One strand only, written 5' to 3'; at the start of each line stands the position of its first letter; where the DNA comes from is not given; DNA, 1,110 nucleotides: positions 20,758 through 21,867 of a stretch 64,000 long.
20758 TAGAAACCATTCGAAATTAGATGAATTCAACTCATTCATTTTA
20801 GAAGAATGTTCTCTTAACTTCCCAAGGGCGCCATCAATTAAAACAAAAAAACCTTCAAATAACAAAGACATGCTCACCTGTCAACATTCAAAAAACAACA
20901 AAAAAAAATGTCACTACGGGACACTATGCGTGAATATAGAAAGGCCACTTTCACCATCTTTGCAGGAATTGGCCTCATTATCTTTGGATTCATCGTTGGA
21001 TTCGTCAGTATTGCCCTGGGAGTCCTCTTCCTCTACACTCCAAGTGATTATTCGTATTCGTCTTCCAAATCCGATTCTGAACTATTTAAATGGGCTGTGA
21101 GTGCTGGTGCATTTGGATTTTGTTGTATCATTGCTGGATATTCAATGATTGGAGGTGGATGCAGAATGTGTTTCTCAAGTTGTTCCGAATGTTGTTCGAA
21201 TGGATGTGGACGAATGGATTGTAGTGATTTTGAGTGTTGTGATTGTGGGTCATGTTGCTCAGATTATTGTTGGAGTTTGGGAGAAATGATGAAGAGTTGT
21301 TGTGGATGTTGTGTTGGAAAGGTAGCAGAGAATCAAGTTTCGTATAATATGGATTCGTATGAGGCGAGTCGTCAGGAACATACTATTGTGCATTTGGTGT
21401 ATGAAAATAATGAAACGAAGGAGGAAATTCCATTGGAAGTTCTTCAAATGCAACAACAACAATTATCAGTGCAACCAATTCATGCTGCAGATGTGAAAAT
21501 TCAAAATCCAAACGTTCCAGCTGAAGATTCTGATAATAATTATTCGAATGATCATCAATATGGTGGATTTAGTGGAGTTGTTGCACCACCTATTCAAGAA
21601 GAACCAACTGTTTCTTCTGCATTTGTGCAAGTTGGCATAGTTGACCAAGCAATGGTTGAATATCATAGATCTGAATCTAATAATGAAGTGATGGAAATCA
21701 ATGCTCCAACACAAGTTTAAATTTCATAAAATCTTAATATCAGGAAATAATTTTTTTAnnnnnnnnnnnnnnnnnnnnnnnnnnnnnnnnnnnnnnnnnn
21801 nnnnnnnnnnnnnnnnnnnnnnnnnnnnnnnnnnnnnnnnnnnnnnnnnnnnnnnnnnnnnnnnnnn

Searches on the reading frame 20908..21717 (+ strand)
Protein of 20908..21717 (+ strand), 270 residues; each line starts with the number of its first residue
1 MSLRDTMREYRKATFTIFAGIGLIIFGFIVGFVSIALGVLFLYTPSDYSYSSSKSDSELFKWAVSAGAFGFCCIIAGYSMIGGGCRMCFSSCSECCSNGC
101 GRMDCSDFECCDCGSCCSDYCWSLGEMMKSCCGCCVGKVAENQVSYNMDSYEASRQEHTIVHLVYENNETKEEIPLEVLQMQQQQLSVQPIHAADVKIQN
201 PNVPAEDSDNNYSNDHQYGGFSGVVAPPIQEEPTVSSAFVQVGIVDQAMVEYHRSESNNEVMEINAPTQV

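Call 20: find_encoding_contigs(protein=P0253, flank=10000, max_places=6)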
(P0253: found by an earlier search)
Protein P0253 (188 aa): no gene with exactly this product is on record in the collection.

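Call 45: find_encoding_contigs(protein=P0249, flank=10000, max_places=4)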
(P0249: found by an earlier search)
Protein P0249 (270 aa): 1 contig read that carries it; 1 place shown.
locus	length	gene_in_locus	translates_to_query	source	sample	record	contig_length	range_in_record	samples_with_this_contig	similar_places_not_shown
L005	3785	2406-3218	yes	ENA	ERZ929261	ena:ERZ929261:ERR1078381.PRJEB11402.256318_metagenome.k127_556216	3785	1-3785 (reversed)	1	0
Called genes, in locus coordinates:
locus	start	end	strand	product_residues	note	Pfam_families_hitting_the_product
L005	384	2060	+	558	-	PF00069:Pkinase, PF07714:PK_Tyr_Ser-Thr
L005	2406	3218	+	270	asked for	-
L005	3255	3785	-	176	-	?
